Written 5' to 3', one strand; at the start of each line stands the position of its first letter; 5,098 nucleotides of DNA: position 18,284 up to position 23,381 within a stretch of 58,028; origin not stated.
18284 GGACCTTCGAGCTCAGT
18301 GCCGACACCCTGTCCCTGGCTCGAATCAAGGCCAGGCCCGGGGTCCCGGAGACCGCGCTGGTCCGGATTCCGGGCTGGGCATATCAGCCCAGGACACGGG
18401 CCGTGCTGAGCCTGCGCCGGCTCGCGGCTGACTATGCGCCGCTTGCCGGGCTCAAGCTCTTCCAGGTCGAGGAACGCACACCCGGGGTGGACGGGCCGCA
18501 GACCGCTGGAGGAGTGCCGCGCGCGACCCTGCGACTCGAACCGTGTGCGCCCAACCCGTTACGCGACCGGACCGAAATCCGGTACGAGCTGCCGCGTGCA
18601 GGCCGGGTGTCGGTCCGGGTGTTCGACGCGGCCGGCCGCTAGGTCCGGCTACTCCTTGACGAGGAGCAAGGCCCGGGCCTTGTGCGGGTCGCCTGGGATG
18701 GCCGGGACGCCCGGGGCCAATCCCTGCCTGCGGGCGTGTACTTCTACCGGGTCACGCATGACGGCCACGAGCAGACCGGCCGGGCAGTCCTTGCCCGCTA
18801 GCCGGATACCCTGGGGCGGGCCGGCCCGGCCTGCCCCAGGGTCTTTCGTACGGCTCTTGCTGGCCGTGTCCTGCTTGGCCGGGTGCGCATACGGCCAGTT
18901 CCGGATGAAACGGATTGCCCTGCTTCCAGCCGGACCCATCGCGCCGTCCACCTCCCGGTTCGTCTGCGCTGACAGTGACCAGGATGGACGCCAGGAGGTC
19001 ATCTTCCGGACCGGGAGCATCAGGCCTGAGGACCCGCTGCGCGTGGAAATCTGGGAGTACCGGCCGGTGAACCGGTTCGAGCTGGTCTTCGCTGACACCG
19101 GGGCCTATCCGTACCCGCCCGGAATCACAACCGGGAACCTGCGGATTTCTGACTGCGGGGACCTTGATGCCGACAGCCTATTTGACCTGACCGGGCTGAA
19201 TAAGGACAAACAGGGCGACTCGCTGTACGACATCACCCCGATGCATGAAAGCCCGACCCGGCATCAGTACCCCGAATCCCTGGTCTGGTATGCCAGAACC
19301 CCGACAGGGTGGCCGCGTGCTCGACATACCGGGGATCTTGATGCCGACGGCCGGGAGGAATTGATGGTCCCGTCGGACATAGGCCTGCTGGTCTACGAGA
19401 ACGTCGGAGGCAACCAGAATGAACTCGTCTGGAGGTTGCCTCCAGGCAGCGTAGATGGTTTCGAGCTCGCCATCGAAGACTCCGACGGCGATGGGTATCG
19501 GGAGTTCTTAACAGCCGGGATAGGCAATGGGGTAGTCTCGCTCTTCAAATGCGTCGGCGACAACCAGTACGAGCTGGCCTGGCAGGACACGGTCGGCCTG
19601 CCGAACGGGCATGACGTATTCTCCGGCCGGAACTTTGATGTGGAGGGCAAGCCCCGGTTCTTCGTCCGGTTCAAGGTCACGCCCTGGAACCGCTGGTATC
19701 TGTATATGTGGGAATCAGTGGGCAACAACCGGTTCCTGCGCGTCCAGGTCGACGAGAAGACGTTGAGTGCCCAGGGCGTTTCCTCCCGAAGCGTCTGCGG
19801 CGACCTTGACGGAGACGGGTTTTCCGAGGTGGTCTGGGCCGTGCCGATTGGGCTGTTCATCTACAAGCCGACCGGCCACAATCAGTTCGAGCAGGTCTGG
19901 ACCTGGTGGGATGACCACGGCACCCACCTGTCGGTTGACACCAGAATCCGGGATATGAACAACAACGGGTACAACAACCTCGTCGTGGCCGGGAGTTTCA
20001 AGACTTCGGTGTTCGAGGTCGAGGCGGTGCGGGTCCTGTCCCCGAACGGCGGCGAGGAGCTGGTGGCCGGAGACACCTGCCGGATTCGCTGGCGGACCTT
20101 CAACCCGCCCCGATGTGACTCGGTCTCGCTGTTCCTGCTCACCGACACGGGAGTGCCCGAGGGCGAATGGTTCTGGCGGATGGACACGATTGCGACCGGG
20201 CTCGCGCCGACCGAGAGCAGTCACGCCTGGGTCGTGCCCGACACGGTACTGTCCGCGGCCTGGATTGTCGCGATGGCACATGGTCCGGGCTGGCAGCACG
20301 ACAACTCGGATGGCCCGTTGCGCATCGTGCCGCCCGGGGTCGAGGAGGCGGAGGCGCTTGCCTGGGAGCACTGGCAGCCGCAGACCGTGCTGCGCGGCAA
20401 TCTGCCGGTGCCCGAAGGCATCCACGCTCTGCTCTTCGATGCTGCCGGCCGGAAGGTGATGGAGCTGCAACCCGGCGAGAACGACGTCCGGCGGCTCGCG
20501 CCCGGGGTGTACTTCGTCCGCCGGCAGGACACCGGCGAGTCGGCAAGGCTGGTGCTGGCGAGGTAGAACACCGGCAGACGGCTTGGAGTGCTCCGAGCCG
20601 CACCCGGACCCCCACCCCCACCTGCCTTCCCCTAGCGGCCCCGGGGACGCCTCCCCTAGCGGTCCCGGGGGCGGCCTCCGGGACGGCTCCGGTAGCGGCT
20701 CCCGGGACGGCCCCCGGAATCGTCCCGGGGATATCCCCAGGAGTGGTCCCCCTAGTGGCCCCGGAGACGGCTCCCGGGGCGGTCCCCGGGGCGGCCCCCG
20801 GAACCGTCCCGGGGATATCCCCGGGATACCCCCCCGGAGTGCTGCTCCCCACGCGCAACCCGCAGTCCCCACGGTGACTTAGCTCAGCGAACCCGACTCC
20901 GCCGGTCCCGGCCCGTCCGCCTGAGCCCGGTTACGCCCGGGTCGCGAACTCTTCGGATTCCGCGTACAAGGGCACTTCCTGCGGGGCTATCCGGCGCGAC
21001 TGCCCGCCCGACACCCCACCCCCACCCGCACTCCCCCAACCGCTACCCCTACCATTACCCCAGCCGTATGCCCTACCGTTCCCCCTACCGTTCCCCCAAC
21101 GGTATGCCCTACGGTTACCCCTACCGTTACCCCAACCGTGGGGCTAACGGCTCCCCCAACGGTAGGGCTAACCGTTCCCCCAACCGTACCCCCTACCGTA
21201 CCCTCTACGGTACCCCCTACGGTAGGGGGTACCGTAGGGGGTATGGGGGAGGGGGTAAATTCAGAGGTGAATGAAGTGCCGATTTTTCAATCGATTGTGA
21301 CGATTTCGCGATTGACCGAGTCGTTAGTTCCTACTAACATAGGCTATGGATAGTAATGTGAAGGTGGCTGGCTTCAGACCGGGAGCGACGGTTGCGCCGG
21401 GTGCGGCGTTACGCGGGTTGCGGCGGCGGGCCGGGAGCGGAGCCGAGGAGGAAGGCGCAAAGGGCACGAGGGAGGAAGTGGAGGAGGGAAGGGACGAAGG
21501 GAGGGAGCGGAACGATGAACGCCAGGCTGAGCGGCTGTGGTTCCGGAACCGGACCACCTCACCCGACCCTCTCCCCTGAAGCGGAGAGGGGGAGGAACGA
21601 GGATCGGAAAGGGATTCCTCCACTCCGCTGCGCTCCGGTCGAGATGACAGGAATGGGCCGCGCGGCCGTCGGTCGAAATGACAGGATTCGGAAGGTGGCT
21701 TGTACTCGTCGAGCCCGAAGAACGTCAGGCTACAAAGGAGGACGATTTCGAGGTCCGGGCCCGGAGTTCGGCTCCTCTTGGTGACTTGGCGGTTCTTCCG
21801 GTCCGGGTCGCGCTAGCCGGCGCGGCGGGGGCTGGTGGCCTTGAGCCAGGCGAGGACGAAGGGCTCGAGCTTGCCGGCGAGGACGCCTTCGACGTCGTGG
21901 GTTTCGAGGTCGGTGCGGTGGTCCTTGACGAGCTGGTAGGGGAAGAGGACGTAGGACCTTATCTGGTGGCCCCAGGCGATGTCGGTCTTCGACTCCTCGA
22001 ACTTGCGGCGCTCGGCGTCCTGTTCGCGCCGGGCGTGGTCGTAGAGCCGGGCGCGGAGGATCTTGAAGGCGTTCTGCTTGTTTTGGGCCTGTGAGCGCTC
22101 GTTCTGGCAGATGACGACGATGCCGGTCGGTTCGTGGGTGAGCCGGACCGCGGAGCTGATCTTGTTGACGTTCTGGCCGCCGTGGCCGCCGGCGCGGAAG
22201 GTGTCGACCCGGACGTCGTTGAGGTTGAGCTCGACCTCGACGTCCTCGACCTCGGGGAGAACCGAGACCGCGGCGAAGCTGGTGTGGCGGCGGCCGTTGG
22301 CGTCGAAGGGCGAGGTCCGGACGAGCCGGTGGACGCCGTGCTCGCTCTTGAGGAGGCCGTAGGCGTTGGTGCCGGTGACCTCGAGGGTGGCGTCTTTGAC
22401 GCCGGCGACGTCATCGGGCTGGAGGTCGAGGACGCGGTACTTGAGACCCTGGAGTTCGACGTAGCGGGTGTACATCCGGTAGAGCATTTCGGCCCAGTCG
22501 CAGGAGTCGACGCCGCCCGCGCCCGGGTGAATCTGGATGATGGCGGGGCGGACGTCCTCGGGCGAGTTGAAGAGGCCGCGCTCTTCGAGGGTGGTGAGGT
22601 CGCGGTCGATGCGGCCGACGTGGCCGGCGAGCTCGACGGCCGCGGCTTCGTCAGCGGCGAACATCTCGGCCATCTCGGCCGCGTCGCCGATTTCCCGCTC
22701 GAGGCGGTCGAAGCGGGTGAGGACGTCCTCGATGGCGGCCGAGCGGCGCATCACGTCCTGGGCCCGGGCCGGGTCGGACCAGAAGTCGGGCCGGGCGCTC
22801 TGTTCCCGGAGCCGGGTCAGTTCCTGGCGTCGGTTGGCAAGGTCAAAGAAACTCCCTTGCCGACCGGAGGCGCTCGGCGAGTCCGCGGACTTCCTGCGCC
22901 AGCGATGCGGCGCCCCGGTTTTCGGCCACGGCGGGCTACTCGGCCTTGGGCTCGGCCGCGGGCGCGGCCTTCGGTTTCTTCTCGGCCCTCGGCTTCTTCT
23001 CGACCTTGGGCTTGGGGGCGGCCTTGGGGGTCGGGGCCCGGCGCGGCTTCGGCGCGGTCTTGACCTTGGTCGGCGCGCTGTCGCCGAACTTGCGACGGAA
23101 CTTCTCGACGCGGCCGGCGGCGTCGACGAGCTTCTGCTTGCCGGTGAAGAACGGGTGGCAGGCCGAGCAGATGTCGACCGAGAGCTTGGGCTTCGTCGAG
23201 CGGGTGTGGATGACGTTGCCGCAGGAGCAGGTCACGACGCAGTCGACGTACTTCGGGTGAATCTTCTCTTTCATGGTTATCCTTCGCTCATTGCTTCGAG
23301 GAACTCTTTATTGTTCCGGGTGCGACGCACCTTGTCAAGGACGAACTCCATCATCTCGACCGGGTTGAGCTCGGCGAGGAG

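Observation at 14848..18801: One T9SS cargo gene split by two in-frame TAG codons, both in a CTAGG context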

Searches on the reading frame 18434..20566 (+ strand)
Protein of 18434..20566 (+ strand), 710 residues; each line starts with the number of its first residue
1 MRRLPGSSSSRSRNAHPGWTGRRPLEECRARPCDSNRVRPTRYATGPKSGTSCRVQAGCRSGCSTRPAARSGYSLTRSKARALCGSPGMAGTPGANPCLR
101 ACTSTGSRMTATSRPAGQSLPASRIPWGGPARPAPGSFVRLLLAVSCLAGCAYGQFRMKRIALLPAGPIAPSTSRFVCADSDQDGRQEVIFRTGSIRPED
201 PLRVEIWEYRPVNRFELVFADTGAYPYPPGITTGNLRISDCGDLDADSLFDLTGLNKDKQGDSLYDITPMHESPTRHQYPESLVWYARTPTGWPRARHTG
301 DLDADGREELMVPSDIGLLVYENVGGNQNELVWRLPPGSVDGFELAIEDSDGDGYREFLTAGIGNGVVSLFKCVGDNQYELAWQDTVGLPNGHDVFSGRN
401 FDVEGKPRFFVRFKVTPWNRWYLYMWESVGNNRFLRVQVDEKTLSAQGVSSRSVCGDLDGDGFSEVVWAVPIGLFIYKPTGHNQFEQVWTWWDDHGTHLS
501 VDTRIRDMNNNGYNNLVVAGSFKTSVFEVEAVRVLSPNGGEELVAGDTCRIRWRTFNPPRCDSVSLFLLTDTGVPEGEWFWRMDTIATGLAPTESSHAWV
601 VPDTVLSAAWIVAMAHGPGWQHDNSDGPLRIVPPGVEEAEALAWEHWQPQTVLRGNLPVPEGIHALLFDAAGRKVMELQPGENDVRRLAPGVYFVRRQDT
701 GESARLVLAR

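Call 8: search_protein_families(library=pfam, proteins=[window:18434-20566:+], max_evalue=0.1)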
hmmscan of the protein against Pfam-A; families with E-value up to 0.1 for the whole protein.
window:18434-20566:+ (710 aa): 3 families
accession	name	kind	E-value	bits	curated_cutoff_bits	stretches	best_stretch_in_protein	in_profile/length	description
PF13517.12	FG-GAP_3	-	1.1e-11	45.6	26.9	3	301-359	1-60/61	FG-GAP-like repeat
PF01839.29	FG-GAP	-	0.0037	17.6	22.1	1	456-473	8-25/37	FG-GAP repeat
PF10342.15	Kre9_KNH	-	0.043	15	24.6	0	536-605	1-65/94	Kre9/KNH-like N-terminal Ig-like domain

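Call 22: search_protein_families(library=pfam, proteins=[window:18434-20566:+], max_evalue=0.001)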
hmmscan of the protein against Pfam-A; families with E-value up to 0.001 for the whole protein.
window:18434-20566:+ (710 aa): 1 family
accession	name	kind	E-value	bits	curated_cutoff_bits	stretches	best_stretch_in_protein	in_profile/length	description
PF13517.12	FG-GAP_3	-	1.1e-11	45.6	26.9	1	301-359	1-60/61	FG-GAP-like repeat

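Call 36: search_protein_families(library=ncbifam, proteins=[window:18851-20566:+], max_evalue=0.01)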
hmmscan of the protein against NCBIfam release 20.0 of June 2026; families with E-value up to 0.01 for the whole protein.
window:18851-20566:+ (571 aa): 0 families

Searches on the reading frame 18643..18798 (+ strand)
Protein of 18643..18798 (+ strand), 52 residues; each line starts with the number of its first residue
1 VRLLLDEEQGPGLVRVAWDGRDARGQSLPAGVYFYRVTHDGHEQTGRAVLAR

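Call 8: search_protein_families(library=pfam, proteins=[window:18643-18798:+], max_evalue=0.1)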
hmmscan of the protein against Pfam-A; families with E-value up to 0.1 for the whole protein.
window:18643-18798:+ (52 aa): 2 families
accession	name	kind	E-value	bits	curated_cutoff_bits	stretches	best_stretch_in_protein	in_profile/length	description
PF13860.13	FlgD_ig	-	1.8e-06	28.3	27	1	8-40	44-76/79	FlgD Ig-like domain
PF13585.12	CHU_C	-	0.00023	21.7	27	1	16-44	49-78/86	CHU_C Type IX secretion signal domain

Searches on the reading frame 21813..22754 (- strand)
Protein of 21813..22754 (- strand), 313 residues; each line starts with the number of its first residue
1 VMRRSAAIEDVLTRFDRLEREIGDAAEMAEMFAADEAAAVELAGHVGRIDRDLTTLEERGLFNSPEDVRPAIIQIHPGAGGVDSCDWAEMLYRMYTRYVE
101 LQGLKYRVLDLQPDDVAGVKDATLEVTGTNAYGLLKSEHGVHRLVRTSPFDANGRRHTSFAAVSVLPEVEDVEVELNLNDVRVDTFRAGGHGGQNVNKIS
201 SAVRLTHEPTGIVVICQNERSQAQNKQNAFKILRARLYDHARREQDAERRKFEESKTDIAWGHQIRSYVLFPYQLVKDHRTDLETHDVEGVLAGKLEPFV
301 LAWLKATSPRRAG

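Call 36: search_protein_families(library=ncbifam, proteins=[window:21813-22754:-], max_evalue=0.01)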
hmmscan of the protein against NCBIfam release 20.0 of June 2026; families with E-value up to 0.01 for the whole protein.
window:21813-22754:- (313 aa): 5 families
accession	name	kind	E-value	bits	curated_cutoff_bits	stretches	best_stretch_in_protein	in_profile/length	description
TIGR00020.2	prfB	exception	1.3e-126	422.4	370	1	2-305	47-353/353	peptide chain release factor 2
NF001859.2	PRK00591.1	equivalog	4.1e-77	259.6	400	1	4-305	33-340/347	peptide chain release factor 1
TIGR00019.1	prfA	equivalog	3.3e-75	253.3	423.25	1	6-302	47-345/361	peptide chain release factor 1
TIGR03072.1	release_prfH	equivalog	2.3e-30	105.6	166.65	1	73-266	3-193/200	peptide chain release factor H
NF006718.0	PRK09256.1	equivalog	4.6e-10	39.3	100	1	173-207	9-43/140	alternative ribosome rescue aminoacyl-tRNA hydrolase ArfB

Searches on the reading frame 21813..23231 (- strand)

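Call 22: search_protein_families(library=pfam, proteins=[window:21813-23231:-], max_evalue=0.001)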
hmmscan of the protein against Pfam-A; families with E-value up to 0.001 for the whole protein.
window:21813-23231:- (472 aa): 2 families
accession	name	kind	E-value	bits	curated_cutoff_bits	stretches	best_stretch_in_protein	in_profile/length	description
PF03462.23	PCRF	-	3.5e-52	177.5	24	1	136-322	3-194/194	PCRF domain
PF00472.26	RF-1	-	2.5e-39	134.2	35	1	330-439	2-116/116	RF-1 domain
